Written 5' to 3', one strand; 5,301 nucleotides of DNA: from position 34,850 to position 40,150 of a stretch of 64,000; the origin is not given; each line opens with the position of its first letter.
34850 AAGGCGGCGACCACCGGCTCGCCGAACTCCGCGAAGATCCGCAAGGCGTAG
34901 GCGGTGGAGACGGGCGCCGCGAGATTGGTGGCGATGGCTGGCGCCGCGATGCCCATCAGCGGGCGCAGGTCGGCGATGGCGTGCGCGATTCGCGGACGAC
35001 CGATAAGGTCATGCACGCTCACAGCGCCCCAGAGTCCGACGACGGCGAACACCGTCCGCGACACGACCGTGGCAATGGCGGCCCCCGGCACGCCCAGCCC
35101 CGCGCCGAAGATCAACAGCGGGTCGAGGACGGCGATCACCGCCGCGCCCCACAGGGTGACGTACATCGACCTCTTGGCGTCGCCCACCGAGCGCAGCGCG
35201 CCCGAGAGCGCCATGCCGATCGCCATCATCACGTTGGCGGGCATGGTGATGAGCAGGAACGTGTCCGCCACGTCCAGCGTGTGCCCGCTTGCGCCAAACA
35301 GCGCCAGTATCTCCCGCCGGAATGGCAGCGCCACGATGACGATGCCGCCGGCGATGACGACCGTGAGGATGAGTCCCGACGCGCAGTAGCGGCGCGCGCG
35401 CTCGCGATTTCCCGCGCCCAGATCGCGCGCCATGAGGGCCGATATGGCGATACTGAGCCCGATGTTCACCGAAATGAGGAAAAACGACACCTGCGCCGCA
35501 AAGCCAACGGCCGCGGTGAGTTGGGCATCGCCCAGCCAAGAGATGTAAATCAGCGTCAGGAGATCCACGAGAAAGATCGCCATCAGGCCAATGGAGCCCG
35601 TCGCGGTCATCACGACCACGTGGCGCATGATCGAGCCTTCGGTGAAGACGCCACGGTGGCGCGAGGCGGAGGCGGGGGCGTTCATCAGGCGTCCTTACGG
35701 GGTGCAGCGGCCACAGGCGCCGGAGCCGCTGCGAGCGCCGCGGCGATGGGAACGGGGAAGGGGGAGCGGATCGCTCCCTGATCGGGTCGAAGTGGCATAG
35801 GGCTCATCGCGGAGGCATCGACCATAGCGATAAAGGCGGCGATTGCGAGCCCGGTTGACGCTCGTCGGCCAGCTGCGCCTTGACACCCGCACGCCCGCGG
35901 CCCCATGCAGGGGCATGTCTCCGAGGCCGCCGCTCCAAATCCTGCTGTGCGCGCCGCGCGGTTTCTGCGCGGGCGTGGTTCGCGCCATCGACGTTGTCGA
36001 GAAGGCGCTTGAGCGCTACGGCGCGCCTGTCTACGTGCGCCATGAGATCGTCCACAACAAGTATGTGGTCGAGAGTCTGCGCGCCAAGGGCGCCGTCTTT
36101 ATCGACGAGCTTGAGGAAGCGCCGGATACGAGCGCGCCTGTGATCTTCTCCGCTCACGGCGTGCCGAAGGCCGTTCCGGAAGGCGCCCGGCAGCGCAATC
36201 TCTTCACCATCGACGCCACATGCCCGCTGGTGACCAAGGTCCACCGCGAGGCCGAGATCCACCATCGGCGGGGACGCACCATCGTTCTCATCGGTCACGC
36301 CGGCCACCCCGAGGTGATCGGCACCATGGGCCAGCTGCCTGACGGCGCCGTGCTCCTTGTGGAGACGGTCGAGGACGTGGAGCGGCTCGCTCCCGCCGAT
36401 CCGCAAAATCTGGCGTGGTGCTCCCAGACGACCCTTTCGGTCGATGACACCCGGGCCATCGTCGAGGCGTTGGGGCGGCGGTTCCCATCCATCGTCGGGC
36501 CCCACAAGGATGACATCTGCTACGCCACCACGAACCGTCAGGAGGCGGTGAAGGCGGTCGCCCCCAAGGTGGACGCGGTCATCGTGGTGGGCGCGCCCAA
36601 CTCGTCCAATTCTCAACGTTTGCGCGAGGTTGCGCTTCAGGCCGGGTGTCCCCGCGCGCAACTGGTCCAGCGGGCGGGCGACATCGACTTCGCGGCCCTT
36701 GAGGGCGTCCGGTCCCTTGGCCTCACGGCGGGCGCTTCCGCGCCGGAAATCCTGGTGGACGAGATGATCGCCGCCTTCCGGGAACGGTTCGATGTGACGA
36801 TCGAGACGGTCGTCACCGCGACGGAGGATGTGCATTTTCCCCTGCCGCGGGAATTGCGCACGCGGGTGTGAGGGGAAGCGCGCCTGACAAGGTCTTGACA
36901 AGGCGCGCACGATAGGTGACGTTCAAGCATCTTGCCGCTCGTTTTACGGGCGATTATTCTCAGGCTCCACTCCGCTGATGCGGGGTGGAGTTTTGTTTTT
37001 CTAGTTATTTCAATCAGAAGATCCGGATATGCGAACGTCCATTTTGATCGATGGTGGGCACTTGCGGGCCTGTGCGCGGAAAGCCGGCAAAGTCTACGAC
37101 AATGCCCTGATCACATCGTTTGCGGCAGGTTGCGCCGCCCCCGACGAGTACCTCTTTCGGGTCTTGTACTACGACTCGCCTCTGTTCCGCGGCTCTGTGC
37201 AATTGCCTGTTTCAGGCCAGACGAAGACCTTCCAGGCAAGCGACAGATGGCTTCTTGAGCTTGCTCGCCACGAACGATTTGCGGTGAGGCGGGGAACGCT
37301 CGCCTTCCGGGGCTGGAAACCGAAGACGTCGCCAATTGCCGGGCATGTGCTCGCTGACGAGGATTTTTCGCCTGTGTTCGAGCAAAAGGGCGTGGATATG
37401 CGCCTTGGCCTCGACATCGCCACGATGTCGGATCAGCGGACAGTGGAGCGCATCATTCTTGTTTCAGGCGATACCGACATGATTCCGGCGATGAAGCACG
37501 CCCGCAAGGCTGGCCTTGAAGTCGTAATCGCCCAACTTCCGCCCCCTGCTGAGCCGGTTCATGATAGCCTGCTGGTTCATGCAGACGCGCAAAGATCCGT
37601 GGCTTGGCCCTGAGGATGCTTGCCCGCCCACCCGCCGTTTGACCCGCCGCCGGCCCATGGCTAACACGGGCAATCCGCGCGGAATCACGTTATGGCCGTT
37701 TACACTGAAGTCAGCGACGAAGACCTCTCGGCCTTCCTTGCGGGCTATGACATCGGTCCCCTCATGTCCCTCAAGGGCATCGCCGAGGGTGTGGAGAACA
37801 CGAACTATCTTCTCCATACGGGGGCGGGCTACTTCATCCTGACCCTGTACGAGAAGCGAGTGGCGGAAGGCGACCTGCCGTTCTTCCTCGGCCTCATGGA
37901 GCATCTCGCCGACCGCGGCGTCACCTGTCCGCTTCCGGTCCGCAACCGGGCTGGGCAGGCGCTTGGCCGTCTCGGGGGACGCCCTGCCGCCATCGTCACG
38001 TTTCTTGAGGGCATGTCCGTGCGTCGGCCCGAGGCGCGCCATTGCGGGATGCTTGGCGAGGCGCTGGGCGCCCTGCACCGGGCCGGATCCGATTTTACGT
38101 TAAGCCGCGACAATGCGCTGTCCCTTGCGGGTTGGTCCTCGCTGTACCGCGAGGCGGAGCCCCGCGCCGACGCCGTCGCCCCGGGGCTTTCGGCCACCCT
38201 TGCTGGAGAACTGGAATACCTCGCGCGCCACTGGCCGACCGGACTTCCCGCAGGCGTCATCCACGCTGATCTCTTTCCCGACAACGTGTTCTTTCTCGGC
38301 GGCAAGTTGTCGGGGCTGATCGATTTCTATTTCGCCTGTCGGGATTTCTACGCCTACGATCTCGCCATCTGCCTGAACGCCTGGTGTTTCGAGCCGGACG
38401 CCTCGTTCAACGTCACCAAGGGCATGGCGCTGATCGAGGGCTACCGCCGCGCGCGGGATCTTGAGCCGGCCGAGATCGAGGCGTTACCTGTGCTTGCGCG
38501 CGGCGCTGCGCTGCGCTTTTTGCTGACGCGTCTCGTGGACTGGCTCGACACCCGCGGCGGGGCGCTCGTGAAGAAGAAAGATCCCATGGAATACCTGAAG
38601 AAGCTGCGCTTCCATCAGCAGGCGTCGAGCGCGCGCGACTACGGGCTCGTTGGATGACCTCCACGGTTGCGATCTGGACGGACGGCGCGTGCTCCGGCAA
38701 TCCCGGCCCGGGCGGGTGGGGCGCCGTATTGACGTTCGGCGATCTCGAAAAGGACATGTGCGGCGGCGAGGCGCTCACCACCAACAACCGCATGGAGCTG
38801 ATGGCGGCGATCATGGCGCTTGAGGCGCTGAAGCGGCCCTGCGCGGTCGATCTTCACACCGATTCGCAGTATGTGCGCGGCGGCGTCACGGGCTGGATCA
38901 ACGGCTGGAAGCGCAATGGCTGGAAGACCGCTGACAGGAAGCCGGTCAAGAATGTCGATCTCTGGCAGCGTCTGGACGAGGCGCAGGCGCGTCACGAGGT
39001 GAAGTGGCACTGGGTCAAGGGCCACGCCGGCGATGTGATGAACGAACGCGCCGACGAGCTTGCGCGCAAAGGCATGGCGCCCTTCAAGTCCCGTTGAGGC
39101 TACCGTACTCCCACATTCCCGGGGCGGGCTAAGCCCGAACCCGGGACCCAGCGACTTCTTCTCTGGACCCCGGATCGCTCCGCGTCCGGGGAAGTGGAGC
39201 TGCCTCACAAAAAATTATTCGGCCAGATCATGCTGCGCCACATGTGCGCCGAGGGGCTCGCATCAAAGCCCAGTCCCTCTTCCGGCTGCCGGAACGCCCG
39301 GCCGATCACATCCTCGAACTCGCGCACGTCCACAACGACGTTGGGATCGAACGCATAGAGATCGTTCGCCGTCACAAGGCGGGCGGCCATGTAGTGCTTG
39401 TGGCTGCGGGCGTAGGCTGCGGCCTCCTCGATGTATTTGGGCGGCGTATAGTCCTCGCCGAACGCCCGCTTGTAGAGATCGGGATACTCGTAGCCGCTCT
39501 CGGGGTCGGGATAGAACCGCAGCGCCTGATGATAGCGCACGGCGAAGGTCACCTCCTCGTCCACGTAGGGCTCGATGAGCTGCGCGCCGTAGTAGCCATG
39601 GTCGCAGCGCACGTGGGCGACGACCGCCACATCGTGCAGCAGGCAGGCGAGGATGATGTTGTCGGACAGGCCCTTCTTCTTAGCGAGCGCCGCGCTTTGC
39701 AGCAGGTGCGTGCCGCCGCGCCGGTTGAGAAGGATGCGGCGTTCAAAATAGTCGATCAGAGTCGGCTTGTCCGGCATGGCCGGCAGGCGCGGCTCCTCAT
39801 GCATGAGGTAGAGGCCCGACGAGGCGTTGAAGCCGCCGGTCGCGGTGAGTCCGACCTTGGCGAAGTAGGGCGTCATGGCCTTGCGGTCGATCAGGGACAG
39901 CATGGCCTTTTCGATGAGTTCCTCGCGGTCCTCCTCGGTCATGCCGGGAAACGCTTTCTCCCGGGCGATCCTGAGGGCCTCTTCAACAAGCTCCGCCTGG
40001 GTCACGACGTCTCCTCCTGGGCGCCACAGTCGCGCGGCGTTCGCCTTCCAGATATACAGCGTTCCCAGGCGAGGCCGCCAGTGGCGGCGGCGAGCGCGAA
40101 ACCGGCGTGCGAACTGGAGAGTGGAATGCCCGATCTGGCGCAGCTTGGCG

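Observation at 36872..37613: NYN/PIN RNase behind a promoter, short structured RNA and terminator: candidate RNA-antitoxin (type III-like) module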

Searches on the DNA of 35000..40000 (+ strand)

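Call 5: search_rna_families(source=window, start=35000, end=40000, threshold=evalue, max_evalue=1, show_alignments=3)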
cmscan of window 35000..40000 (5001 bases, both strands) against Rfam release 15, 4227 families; matches with E-value up to 1: 2.
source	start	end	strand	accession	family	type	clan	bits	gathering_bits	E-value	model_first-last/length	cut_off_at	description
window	38154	38193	-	RF01791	F6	Gene; sRNA;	-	23.1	46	0.89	1-57/57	no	F6 TB sRNA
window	36930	37037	+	RF02042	HOTTIP_3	Gene; lncRNA;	-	14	50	0.3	1-353/353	no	HOXA transcript at the distal tip, conserved region 3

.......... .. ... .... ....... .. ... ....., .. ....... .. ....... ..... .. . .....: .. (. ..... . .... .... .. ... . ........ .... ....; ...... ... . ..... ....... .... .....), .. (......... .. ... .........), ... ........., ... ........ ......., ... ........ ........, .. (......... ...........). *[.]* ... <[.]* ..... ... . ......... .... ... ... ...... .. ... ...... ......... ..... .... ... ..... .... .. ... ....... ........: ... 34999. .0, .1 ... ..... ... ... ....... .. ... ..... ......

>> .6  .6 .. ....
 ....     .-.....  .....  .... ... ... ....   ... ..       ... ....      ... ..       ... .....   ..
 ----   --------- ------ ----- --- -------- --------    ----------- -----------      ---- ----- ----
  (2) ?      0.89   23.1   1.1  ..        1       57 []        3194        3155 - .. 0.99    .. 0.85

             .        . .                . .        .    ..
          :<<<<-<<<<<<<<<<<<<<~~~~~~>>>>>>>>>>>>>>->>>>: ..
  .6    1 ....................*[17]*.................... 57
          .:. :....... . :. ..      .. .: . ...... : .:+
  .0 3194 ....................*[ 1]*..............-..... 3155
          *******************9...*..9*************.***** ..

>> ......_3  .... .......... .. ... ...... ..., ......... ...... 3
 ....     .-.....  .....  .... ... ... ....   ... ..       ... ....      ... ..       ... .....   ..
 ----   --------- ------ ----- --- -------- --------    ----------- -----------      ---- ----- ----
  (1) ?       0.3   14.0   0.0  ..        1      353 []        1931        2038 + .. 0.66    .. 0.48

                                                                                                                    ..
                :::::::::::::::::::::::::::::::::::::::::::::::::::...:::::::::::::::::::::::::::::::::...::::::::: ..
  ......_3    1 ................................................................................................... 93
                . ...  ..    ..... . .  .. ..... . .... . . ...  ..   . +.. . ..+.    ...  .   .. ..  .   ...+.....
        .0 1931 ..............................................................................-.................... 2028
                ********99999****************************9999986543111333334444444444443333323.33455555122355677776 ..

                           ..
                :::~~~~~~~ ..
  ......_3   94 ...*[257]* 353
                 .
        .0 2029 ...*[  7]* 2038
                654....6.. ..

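Call 24: search_rna_families(sources=[L003, L004, L010, L030, L037, L039, L047, L052, L057, L074, L083, L091, L096, L104, L090, L089], threshold=gathering)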
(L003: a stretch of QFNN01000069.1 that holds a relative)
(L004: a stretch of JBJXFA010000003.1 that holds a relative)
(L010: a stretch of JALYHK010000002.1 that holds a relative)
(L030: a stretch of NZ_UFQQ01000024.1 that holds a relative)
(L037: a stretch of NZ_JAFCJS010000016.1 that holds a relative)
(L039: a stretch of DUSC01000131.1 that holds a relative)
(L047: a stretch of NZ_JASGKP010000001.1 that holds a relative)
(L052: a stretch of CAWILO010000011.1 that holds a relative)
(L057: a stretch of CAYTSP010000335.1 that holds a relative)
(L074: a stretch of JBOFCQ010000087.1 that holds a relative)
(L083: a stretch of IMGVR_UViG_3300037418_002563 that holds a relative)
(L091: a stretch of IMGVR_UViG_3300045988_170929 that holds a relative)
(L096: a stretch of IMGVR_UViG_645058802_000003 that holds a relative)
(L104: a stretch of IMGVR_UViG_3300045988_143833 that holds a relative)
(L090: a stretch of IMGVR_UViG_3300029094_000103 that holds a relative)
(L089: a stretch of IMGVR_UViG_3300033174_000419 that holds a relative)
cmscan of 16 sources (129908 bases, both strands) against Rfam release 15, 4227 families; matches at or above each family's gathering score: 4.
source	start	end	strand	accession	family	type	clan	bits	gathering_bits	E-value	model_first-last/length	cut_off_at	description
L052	3232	3306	-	RF00005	tRNA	Gene; tRNA;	CL00001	66.4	29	6.2e-12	1-71/71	no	tRNA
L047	4609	4682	-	RF00005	tRNA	Gene; tRNA;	CL00001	65.5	29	1.1e-11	1-71/71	no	tRNA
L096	6059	6129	+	RF00005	tRNA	Gene; tRNA;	CL00001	64.7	29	1.8e-11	1-71/71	no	tRNA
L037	2766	2834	+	RF00005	tRNA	Gene; tRNA;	CL00001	35.8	29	0.0016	1-71/71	no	tRNA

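Call 25: search_rna_families(source=L037, start=3800, end=4050, threshold=evalue, max_evalue=10, show_alignments=2)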
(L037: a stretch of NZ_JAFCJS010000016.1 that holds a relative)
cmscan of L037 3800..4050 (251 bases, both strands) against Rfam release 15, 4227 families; matches with E-value up to 10: 9.
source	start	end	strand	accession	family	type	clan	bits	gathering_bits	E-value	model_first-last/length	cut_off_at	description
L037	3916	4001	+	RF02871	ncS54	Gene; sRNA;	-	25.1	43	0.00078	1-79/79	no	Burkholderia sRNA 54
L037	3937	4001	+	RF02837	anti-hemB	Gene; sRNA;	-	23.2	49.5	0.0016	1-81/81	no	Burkholderia RNA 7 (anti-hemB)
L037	3969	3995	-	RF01771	rnk_leader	Cis-reg; leader;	-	20.3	50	0.31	73-99/109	no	Enterobacteria rnk leader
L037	3969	3995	+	RF01771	rnk_leader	Cis-reg; leader;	-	16.9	50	1.8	73-99/109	no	Enterobacteria rnk leader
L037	3972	4003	+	RF02401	ClpQY_promoter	Cis-reg;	-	15.6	42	0.29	1-30/57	no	ClpQY promoter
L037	3946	4000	+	RF01772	rnk_pseudo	Cis-reg; leader;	-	15.3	55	3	1-108/108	no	Pseudomonas rnk leader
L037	3970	4009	-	RF02814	Sso133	Gene; sRNA;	-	14.2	44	3.1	1-73/73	no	Sulfolobus sRNA133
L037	3949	4001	+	RF02399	NsiR1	Gene; sRNA;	-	11.8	39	8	1-60/60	no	Nitrogen stress-induced RNA 1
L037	3800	3870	-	RF02042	HOTTIP_3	Gene; lncRNA;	-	8.2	50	0.57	1-76/353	3'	HOXA transcript at the distal tip, conserved region 3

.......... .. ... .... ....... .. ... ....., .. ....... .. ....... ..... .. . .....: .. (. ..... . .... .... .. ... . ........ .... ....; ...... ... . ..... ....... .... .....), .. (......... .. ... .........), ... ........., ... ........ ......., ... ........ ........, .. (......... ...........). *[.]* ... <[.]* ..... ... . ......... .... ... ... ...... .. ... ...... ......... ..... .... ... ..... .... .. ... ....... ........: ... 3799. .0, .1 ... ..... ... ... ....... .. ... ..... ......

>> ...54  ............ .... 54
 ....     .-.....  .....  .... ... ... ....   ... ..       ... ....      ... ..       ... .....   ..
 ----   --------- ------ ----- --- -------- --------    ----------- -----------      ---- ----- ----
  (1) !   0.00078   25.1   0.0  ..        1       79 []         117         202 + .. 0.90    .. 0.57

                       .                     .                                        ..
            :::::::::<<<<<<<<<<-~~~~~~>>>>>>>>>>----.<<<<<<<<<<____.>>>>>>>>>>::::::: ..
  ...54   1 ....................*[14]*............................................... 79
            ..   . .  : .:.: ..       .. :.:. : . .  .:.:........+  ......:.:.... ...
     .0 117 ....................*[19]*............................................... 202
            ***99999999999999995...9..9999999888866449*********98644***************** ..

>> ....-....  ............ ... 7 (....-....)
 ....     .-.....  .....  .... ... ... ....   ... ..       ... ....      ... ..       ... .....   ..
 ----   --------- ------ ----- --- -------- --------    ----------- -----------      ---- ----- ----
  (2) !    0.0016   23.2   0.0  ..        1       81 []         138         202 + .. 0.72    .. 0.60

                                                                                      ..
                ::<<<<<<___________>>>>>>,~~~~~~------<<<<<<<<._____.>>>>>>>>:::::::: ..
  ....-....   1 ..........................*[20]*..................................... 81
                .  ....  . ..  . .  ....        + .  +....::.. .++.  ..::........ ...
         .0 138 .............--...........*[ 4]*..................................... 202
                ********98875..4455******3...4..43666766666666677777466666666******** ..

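Call 44: build_rna_model(alignment_id=A4, structure=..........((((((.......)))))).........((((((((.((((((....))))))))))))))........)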
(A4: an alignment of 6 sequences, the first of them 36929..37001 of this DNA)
Model R1 built from alignment A4 (6 sequences, 79 columns); structure: as given.
model positions 76; base pairs 20; branch points 1; effective number of sequences 5.64; information 0.744 bits per position. Calibrated on 0.2 Mb of random sequence (short: E-values are rough).
structure used (alignment columns):
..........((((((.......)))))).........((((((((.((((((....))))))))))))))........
